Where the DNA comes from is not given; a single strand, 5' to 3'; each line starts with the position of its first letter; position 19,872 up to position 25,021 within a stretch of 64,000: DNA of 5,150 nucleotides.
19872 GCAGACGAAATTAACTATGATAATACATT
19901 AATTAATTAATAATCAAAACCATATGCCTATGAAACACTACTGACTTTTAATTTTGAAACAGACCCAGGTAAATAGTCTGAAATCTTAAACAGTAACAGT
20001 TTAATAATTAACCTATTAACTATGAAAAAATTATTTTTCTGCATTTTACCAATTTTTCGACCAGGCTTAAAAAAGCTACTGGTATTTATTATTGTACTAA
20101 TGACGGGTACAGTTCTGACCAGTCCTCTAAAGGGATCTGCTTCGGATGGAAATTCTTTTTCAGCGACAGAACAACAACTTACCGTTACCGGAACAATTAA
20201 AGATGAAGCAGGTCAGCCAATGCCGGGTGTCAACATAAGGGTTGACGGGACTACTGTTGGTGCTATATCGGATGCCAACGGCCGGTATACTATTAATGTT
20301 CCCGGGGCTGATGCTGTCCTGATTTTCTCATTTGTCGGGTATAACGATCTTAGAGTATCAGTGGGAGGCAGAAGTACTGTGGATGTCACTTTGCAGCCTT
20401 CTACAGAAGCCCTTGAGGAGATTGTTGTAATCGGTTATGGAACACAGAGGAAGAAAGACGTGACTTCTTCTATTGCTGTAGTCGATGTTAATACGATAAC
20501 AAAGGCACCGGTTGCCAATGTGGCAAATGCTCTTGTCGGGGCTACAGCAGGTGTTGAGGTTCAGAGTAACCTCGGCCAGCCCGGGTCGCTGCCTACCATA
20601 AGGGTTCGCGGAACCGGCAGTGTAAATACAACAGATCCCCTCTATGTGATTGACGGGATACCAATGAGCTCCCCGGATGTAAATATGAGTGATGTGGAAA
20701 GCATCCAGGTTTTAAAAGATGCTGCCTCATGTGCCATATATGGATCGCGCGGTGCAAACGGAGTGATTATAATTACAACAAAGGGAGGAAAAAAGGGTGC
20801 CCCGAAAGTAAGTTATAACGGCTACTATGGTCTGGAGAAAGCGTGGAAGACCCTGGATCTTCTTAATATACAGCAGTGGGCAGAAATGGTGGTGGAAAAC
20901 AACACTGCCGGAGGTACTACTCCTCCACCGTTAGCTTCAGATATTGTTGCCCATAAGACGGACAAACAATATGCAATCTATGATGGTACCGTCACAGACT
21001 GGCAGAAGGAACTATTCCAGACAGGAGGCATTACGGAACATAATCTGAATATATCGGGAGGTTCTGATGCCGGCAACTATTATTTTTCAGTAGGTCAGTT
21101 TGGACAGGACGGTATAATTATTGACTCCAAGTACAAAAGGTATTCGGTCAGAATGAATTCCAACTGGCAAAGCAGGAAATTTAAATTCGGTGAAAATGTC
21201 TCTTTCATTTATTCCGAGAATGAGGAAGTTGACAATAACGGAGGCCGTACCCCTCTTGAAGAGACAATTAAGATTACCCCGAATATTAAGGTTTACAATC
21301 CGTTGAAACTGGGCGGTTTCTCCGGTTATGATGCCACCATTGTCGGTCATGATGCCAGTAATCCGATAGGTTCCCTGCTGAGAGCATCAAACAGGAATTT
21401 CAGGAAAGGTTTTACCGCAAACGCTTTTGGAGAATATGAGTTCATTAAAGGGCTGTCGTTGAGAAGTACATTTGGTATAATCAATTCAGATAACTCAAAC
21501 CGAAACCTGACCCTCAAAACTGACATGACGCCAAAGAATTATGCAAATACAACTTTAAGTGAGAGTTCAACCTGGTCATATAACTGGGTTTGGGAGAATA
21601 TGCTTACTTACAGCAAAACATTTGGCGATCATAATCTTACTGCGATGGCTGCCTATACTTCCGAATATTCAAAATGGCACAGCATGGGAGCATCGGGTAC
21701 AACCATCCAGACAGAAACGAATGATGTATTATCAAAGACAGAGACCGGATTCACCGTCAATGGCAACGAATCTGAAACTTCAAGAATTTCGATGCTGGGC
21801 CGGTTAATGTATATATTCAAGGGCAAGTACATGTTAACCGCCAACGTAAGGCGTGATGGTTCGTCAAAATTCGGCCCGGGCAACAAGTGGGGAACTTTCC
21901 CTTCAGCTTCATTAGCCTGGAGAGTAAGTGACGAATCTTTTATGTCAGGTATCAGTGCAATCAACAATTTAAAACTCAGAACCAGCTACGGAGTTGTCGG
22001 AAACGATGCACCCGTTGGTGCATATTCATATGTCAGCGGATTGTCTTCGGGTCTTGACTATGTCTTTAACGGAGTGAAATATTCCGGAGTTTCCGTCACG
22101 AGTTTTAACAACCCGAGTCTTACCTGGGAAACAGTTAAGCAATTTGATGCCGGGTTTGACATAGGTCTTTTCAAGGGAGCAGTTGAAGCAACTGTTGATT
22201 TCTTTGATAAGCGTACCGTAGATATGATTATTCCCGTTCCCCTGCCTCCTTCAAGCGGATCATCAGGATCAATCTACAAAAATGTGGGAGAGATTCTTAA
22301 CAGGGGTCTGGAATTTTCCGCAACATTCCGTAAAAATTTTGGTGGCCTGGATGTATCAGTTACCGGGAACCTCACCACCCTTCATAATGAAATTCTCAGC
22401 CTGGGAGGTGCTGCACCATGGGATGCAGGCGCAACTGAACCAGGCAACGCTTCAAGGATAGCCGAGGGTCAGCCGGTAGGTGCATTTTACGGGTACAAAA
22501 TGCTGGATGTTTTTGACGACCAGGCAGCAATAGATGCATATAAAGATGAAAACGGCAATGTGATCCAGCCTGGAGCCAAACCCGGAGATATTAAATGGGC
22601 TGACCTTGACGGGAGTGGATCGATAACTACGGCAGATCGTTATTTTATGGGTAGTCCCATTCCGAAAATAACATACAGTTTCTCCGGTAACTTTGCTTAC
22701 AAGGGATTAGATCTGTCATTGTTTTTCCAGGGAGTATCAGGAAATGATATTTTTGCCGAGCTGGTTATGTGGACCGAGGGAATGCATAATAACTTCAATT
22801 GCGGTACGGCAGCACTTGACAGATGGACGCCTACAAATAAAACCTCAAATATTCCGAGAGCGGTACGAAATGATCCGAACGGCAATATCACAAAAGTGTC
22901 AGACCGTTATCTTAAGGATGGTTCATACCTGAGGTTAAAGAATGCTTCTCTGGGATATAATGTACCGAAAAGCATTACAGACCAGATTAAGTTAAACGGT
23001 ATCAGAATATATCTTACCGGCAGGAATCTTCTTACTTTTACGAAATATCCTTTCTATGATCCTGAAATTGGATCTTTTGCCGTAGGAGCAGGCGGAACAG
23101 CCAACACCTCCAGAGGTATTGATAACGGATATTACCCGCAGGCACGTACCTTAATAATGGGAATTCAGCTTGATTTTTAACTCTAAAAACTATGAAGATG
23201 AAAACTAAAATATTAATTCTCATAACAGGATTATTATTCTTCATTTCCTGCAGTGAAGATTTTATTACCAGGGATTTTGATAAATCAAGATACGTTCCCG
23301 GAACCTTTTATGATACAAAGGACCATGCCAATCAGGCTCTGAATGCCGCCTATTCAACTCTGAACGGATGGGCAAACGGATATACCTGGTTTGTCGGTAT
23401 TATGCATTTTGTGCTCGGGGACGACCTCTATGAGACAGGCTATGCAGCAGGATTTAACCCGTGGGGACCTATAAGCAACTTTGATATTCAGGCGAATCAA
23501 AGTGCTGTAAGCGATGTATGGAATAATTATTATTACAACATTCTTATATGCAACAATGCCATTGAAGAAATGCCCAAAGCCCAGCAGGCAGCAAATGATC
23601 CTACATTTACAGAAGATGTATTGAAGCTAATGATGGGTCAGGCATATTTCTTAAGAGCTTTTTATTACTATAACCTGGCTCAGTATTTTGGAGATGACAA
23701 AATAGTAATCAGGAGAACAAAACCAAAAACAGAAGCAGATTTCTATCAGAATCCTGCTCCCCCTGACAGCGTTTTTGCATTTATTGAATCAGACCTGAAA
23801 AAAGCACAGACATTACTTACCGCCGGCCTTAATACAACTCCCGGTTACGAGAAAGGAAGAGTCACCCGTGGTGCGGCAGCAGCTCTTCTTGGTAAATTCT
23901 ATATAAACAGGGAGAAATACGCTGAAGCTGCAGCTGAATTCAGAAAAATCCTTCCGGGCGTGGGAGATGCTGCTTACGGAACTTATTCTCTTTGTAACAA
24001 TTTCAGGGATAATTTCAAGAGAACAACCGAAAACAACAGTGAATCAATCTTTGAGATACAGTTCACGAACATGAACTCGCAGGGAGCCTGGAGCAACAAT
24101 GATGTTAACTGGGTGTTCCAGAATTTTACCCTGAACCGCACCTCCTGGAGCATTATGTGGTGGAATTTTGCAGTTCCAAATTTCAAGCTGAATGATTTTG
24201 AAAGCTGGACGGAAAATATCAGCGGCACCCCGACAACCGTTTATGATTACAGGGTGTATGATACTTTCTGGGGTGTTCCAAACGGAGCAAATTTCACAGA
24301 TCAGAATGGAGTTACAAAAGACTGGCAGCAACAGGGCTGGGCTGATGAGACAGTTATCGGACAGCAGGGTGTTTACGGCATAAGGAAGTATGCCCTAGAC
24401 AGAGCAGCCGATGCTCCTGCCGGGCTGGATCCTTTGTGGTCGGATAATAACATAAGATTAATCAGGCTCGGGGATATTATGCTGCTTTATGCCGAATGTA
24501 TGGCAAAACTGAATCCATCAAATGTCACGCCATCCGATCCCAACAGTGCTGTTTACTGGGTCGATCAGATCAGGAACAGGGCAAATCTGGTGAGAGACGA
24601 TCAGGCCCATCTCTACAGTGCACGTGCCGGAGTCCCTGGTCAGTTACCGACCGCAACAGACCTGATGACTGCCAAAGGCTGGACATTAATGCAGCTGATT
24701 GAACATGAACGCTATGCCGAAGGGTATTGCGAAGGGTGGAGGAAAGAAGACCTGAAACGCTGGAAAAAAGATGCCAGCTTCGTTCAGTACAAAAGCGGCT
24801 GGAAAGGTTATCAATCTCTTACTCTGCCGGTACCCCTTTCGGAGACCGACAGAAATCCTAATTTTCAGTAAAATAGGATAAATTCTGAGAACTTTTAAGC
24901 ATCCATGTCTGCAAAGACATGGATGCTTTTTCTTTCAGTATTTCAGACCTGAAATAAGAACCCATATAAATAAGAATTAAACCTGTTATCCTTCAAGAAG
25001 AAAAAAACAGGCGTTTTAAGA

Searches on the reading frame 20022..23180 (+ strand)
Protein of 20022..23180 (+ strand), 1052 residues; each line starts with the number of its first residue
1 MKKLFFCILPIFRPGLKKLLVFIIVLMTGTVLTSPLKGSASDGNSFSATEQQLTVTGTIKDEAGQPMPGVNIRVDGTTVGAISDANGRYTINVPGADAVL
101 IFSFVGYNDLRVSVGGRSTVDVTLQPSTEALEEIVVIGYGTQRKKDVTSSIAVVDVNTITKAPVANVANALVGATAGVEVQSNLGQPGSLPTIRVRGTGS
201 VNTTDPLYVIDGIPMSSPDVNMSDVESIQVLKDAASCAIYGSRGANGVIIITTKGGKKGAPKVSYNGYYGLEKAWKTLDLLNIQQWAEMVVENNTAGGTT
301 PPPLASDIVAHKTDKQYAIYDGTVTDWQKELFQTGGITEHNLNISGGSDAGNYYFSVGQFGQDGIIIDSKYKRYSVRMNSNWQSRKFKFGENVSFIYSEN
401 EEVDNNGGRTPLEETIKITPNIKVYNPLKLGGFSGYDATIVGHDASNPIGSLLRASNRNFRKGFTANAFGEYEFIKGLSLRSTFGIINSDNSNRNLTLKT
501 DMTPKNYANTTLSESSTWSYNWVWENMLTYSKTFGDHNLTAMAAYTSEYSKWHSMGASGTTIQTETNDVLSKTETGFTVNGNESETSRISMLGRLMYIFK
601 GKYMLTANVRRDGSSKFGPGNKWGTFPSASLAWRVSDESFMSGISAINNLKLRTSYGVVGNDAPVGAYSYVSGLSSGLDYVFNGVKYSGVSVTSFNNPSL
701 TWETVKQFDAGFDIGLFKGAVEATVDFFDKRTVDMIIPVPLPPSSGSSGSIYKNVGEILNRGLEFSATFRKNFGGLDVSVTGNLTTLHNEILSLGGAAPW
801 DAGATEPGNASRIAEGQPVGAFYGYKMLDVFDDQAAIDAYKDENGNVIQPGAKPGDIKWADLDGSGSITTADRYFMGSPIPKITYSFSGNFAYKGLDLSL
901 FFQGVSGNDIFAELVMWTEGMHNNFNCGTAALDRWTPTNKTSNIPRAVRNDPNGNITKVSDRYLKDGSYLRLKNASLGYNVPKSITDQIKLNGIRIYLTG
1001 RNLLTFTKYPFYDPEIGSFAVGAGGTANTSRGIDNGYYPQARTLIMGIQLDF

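Call 6: search_protein_families(library=pfam, proteins=[window:20022-23180:+], max_evalue=0.001)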
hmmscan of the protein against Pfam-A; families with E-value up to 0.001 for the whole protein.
window:20022-23180:+ (1052 aa): 4 families
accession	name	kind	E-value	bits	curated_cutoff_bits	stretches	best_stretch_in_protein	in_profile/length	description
PF00593.30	TonB_dep_Rec_b-barrel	-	1.3e-23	85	27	1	454-1003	53-436/436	TonB dependent receptor-like, beta-barrel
PF13715.12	CarbopepD_reg_2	-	3.2e-17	62.8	32.2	1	55-136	1-88/88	CarboxypepD_reg-like domain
PF07715.20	Plug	-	1.6e-16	61.2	23.9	1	144-248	2-107/107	TonB-dependent Receptor Plug Domain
PF13620.12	CarboxypepD_reg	-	4.4e-13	49.8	32.3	1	54-125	1-82/82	Carboxypeptidase regulatory-like domain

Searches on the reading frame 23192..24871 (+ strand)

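Call 6: search_protein_families(library=pfam, proteins=[window:23192-24871:+], max_evalue=0.001)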
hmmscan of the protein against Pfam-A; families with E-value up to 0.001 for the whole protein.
window:23192-24871:+ (559 aa): 2 families
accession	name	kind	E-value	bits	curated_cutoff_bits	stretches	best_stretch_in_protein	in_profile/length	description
PF07980.17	SusD_RagB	-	8.7e-25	88.4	23.1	1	284-526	2-236/297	SusD family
PF14322.12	SusD-like_3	-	4.2e-21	76.5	27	1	98-237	66-190/191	Starch-binding associating with outer membrane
